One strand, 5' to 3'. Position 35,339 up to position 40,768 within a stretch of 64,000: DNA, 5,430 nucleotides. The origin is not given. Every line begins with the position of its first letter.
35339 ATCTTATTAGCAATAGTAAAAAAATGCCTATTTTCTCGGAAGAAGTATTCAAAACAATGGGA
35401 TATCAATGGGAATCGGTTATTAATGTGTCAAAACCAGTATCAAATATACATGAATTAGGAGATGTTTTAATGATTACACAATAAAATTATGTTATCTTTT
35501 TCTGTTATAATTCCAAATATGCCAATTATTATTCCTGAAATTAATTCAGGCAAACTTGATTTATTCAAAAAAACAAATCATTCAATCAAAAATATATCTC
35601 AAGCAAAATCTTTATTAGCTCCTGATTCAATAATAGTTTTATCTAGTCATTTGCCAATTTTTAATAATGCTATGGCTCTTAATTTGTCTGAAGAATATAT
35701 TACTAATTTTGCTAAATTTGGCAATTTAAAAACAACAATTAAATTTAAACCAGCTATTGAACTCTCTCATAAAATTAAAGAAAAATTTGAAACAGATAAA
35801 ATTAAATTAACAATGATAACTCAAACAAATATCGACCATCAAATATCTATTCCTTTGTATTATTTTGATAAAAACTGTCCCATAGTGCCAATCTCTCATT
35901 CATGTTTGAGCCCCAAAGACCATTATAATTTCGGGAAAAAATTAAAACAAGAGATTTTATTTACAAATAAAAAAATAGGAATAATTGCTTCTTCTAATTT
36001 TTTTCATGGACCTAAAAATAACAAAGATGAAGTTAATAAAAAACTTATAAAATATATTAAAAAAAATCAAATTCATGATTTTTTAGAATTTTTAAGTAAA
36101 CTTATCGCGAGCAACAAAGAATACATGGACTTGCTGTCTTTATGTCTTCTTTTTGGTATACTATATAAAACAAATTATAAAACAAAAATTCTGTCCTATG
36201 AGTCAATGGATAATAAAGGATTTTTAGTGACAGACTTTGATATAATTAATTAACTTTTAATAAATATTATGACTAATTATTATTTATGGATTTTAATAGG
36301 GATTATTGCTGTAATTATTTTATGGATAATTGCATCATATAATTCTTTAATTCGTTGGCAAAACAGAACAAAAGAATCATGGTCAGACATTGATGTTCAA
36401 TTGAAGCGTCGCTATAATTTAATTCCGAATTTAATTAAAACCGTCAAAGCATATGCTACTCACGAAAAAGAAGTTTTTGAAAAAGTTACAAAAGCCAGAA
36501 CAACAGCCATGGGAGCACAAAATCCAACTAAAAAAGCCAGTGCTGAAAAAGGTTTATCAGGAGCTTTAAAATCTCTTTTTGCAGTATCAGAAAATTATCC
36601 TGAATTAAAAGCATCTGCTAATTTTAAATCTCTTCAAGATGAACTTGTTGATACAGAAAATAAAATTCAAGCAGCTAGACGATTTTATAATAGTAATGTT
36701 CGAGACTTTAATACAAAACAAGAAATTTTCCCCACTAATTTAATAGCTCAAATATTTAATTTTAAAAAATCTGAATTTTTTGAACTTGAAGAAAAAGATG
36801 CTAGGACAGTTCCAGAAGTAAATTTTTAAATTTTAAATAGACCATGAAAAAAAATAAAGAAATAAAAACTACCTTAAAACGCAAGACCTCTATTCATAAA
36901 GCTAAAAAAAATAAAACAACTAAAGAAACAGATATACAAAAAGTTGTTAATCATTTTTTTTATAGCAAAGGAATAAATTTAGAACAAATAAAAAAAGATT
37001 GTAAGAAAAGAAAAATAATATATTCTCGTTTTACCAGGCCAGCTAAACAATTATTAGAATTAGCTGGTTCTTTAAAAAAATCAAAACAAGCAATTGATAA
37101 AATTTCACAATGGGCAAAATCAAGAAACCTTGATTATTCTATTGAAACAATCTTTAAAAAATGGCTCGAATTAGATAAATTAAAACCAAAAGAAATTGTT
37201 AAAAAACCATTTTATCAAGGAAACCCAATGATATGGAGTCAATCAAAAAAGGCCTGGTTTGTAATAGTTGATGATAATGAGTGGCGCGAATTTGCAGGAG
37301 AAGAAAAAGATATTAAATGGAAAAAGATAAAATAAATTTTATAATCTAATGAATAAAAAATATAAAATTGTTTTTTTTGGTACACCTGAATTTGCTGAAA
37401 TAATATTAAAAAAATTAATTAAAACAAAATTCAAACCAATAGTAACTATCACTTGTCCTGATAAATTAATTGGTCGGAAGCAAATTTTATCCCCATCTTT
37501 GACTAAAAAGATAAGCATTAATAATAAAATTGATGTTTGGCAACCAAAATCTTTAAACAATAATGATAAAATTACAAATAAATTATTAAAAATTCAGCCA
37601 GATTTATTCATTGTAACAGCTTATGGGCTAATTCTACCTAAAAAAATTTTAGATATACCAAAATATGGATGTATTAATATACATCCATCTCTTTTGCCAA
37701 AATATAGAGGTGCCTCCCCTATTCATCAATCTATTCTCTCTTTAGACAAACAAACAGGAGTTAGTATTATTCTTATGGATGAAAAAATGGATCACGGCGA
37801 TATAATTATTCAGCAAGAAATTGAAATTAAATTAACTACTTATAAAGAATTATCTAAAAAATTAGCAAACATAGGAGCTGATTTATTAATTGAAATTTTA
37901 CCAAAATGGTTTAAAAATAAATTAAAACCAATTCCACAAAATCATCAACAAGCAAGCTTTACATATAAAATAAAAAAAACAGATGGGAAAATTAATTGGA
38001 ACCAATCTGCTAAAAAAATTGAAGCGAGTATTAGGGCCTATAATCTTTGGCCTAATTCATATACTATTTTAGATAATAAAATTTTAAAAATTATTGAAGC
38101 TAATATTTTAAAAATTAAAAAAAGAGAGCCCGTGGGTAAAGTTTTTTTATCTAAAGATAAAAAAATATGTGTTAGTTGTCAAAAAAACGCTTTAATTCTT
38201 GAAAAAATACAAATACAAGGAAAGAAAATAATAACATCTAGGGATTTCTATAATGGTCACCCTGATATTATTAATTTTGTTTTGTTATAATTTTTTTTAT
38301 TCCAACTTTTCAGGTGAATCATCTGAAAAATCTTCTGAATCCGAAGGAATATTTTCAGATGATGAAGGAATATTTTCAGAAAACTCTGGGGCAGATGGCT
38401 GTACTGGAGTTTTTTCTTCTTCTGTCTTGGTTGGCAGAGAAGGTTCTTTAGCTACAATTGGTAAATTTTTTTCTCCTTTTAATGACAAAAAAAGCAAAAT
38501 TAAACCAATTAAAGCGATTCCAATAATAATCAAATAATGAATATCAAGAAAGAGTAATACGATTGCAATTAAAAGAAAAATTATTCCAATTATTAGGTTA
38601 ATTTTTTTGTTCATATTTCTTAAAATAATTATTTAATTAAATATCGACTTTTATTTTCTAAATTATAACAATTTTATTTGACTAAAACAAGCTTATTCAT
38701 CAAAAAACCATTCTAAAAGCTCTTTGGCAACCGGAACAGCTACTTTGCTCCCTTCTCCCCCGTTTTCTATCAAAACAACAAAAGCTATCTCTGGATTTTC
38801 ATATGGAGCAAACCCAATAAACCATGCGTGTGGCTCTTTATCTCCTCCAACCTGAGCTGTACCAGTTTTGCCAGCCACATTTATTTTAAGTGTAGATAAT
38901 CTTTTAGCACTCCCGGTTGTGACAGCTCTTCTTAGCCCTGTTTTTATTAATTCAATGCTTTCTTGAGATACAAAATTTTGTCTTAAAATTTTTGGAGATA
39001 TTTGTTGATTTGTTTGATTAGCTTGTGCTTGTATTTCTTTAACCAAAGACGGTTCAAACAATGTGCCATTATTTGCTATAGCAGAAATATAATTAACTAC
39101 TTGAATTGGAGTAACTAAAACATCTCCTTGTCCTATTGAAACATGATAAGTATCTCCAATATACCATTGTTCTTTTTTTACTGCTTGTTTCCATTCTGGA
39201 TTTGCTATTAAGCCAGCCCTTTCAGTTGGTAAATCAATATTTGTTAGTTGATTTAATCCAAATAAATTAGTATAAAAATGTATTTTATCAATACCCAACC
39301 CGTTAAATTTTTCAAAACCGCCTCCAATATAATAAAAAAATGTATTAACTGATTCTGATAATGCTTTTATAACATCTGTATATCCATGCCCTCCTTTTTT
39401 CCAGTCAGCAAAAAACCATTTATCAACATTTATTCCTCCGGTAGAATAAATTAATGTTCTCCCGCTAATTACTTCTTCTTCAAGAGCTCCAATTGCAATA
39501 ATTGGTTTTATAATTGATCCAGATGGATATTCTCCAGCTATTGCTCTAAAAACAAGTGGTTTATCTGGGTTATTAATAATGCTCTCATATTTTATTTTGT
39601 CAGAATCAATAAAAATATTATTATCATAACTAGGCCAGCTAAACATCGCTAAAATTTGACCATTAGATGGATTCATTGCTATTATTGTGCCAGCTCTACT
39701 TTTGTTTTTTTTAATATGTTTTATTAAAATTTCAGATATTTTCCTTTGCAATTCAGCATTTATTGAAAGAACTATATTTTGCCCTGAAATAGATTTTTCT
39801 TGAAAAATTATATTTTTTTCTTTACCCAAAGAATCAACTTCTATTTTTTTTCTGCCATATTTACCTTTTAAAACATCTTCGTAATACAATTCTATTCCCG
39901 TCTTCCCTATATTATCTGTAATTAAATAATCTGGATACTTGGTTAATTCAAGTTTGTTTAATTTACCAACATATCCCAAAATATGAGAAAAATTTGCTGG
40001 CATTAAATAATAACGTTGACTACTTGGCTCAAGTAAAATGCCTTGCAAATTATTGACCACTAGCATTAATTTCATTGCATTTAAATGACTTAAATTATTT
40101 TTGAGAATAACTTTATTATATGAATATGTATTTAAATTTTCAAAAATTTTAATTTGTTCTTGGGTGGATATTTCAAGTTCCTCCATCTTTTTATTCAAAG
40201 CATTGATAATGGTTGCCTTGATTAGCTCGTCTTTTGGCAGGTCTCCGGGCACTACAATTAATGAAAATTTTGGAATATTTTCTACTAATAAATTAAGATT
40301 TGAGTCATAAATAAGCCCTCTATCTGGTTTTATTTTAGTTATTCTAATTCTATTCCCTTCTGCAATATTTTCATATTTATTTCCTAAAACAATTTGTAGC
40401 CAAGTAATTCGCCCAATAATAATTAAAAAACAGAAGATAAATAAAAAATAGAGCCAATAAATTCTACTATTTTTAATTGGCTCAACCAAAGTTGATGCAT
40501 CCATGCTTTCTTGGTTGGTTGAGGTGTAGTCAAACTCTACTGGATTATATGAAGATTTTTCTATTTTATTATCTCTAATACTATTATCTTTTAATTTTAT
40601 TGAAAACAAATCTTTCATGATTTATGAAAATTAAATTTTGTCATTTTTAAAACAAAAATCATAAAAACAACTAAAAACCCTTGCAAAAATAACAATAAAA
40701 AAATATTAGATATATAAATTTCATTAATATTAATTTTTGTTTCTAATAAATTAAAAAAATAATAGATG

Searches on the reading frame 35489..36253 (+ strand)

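Call 88: search_protein_families(library=pfam, proteins=[window:35489-36253:+], max_evalue=0.000001)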
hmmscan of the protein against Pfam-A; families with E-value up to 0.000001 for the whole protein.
window:35489-36253:+ (254 aa): 1 family
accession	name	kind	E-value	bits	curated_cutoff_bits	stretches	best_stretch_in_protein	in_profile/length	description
PF02900.23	LigB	-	5.8e-24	85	26.3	1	8-241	5-262/269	Catalytic LigB subunit of aromatic ring-opening dioxygenase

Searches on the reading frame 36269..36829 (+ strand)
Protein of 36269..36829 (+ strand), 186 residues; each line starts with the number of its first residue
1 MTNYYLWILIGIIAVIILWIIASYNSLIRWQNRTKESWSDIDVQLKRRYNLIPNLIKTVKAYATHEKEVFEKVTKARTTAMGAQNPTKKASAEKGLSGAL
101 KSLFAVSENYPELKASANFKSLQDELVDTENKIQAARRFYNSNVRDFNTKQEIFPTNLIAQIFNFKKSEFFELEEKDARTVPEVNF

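Call 88: search_protein_families(library=pfam, proteins=[window:36269-36829:+], max_evalue=0.000001)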
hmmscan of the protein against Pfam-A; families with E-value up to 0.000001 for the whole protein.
window:36269-36829:+ (186 aa): 1 family
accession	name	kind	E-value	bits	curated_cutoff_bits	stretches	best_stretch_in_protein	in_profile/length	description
PF04011.17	LemA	-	8.3e-61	204.6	26.2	1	37-186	1-149/149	LemA family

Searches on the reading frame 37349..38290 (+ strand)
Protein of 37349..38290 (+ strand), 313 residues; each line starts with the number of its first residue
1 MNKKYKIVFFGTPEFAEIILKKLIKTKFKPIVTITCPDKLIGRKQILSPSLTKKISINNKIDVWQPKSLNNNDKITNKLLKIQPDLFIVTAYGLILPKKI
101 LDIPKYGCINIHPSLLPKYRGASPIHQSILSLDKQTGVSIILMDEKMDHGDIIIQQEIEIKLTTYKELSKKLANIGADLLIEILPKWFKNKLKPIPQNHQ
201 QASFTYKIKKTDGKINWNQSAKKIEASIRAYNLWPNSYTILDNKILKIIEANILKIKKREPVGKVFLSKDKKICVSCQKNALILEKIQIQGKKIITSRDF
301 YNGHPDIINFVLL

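Call 88: search_protein_families(library=pfam, proteins=[window:37349-38290:+], max_evalue=0.000001)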
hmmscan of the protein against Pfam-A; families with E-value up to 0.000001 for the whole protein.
window:37349-38290:+ (313 aa): 2 families
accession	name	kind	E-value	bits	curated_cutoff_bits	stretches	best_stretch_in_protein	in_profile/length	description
PF00551.24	Formyl_trans_N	-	1.4e-38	132.9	26.1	1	6-183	2-180/181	Formyl transferase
PF02911.23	Formyl_trans_C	-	4.4e-26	91.4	21.1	1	207-304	1-99/100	Formyl transferase, C-terminal domain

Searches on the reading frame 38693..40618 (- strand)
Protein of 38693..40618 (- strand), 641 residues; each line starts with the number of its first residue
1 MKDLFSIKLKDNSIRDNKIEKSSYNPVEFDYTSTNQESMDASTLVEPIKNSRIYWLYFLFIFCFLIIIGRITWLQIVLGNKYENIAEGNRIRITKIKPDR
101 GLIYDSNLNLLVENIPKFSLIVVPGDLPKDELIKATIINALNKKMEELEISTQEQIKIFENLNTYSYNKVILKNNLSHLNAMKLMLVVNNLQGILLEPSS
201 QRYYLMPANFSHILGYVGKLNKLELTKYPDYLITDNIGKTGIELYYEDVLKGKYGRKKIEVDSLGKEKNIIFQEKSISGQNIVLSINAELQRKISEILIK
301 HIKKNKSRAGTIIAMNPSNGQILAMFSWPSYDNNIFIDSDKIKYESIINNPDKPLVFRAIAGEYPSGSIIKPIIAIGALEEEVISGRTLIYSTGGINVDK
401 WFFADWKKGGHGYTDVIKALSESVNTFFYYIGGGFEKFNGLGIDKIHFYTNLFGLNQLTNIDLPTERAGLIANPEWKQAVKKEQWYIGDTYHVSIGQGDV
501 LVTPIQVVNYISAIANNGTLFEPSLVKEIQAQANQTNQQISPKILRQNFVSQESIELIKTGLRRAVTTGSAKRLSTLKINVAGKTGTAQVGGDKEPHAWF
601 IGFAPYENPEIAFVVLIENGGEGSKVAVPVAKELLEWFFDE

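Call 88: search_protein_families(library=pfam, proteins=[window:38693-40618:-], max_evalue=0.000001)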
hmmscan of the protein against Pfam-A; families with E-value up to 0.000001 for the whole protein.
window:38693-40618:- (641 aa): 2 families
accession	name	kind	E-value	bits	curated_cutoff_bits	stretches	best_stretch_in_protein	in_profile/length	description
PF00905.27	Transpeptidase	-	4.4e-63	213.7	22.1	1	310-636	1-299/299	Penicillin binding protein transpeptidase domain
PF03717.20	PBP_dimer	-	2.7e-38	132.6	24.4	1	96-267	2-175/180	Penicillin-binding Protein dimerisation domain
